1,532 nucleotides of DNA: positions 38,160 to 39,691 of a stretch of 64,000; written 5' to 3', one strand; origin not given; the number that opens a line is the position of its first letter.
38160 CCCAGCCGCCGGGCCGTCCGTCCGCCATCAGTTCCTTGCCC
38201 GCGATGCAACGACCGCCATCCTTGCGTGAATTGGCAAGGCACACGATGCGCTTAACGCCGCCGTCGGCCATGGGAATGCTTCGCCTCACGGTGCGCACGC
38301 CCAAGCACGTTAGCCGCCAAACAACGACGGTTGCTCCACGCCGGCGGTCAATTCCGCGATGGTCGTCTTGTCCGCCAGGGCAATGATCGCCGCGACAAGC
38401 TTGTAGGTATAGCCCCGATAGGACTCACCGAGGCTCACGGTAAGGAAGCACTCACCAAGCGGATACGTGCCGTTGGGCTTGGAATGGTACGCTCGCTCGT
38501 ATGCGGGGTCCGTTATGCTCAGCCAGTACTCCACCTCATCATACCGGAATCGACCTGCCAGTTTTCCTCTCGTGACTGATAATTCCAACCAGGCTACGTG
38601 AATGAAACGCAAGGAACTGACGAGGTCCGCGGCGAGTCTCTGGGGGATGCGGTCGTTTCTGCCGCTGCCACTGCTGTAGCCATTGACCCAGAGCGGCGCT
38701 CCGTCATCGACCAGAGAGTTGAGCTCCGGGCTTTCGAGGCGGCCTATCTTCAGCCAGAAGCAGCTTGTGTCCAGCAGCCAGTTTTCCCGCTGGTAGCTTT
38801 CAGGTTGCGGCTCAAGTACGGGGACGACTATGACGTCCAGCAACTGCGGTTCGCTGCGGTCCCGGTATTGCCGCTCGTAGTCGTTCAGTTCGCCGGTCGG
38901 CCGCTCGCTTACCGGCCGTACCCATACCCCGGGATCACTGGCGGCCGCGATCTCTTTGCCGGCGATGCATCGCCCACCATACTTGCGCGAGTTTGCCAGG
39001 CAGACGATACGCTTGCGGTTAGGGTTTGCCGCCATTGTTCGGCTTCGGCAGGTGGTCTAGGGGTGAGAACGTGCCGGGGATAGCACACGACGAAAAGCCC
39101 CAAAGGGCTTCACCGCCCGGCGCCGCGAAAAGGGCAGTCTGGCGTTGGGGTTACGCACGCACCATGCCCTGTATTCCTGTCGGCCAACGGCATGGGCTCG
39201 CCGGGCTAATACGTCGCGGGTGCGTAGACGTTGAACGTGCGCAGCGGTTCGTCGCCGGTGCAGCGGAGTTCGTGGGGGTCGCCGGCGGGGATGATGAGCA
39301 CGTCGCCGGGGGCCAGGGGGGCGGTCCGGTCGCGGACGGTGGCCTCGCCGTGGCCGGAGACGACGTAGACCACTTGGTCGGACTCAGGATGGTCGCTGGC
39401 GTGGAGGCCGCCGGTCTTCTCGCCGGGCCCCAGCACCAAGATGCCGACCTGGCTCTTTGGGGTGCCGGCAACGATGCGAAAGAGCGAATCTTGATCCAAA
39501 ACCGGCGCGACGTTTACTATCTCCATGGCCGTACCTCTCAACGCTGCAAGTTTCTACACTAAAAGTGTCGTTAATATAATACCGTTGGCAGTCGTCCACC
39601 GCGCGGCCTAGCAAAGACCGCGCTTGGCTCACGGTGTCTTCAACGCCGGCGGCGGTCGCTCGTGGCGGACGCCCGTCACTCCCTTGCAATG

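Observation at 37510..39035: Adjacent paralogs with an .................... N-terminal motif, unrecognised family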

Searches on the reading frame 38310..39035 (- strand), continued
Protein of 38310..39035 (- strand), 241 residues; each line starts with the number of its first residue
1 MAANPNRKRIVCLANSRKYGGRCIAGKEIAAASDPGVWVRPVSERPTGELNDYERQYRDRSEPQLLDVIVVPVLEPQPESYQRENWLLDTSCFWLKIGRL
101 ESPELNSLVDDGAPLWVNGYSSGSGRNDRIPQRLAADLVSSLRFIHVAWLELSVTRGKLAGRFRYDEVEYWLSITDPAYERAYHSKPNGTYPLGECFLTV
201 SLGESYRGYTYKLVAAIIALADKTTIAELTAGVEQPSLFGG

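Call 92: get_annotated_region(hit=H2, flank=4000)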
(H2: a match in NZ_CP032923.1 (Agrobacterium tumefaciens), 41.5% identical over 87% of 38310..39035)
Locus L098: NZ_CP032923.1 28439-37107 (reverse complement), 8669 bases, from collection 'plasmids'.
description: Agrobacterium tumefaciens strain 1D1108 plasmid pAt1D1108a, complete sequence
organism: Agrobacterium tumefaciens (NCBI taxid 358)
taxonomy: Bacteria; Pseudomonadota; Alphaproteobacteria; Hyphomicrobiales; Rhizobiaceae; Agrobacterium; Agrobacterium tumefaciens
host: -; source: Euonymus sp.; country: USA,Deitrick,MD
typing (MOB-suite, as given by PLSDB): conjugative; relaxase MOBQ; mating-pair formation MPF_T
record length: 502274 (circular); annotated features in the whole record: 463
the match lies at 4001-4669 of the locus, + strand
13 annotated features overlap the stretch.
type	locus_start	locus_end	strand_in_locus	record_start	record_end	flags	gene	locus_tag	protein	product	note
CDS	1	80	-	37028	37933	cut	-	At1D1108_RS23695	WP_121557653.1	CBASS oligonucleotide cyclase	-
CDS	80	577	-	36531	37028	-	-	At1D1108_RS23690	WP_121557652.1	HORMA domain containing protein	-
CDS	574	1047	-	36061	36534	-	-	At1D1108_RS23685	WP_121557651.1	hypothetical protein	-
CDS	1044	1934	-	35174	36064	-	-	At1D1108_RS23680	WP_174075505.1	AAA family ATPase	-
CDS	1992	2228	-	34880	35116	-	-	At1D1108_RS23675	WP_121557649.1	DUF2188 domain-containing protein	-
CDS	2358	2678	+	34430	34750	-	-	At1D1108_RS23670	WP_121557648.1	helix-turn-helix transcriptional regulator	-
CDS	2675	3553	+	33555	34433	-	-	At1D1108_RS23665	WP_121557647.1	ImmA/IrrE family metallo-endopeptidase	-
CDS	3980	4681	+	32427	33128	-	-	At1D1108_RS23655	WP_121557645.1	hypothetical protein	-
CDS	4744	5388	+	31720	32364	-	-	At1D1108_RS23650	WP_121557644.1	DUF488 domain-containing protein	-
CDS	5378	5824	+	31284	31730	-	-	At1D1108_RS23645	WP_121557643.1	DUF488 domain-containing protein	-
CDS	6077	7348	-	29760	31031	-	-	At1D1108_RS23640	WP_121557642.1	three-Cys-motif partner protein TcmP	-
CDS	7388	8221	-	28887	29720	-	-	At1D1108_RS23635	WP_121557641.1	DUF5131 family protein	-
CDS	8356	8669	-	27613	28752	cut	-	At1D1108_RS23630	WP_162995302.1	RHE_PE00001 family protein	-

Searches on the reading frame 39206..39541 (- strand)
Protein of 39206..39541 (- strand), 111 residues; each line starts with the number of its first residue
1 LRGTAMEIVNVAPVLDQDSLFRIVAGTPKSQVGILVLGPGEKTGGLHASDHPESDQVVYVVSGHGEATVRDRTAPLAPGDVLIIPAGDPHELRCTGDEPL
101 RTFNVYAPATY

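Call 4: search_protein_families(library=pfam, proteins=[window:39206-39541:-], max_evalue=0.1)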
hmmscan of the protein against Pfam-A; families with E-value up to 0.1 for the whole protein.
window:39206-39541:- (111 aa): 10 families
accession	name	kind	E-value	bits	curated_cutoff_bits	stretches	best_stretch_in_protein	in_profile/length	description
PF07883.17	Cupin_2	-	1.9e-18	66.4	27.2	1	35-106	3-70/70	Cupin domain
PF02311.25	AraC_binding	-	9.6e-10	38.8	21.1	1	56-109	25-78/135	AraC-like ligand binding domain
PF00190.28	Cupin_1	-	4.6e-05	23.5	22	1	49-103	49-110/151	Cupin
PF05899.18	Cupin_3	-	9e-05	22.5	23.5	1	42-93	14-61/74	EutQ-like cupin domain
PF12852.13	Cupin_6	-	0.0007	19.8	26.7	1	55-97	34-79/183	Cupin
PF21621.3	MPI_cupin_dom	-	0.0011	19.3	27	1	55-88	30-63/79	Mannose-6-phosphate isomerase, cupin domain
PF14525.12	AraC_binding_2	-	0.0029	17.8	27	1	55-97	53-98/173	AraC-binding-like domain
PF11699.14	CENP-C_C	-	0.0056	17.4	29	1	32-103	14-82/85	Mif2/CENP-C like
PF06339.18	Ectoine_synth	-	0.018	15.8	27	1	48-109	52-110/127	Ectoine synthase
PF03079.20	ARD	-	0.094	13.4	27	0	51-99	89-142/157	ARD/ARD' family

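Call 24: search_protein_families(library=padloc, proteins=[window:39206-39541:-], max_evalue=0.1)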
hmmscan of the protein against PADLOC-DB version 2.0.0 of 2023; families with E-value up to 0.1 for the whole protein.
window:39206-39541:- (111 aa): 0 families

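Call 25: search_protein_families(library=ncbifam, proteins=[window:39206-39541:-], max_evalue=0.1)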
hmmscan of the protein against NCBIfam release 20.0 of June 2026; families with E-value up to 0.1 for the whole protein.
window:39206-39541:- (111 aa): 11 families
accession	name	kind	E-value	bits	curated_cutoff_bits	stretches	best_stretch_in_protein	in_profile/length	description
NF009806.0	PRK13290.1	subfamily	5.2e-05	23.3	128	1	47-109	51-110/130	ectoine synthase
TIGR03404.1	bicupin_oxalic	subfamily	0.00063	18.9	254.2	1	51-109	263-326/367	bicupin, oxalate decarboxylase family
NF049978.1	AminoSalDhMabB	equivalog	0.00066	19.2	650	1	52-98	267-313/351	5-aminosalicylate 1,2-dioxygenase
TIGR03214.2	ura-cupin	equivalog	0.0012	18.4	200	1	44-103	58-119/249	(S)-ureidoglycine aminohydrolase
NF008376.0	PRK11171.1-5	equivalog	0.0026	17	338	1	43-101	79-137/278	(S)-ureidoglycine aminohydrolase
TIGR02272.1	gentisate_1_2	equivalog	0.0035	16.3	442.1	1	54-98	270-315/336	gentisate 1,2-dioxygenase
NF008373.0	PRK11171.1-2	equivalog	0.0071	15.6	445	1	45-102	81-138/274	(S)-ureidoglycine aminohydrolase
NF040771.1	AAH_UGLYAH2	exception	0.015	14.5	350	1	43-100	74-131/267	bifunctional allantoicase/(S)-ureidoglycine aminohydrolase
NF007408.0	PRK09943.1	equivalog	0.027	14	211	1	23-111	98-185/185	HTH-type transcriptional regulator PuuR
NF049940.1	MandnitrLy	equivalog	0.053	13.3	140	1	50-90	52-92/130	(R)-mandelonitrile lyase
TIGR01479.1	GMP_PMI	equivalog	0.096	11.5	372.95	0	27-105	372-447/467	mannose-1-phosphate guanylyltransferase/mannose-6-phosphate isomerase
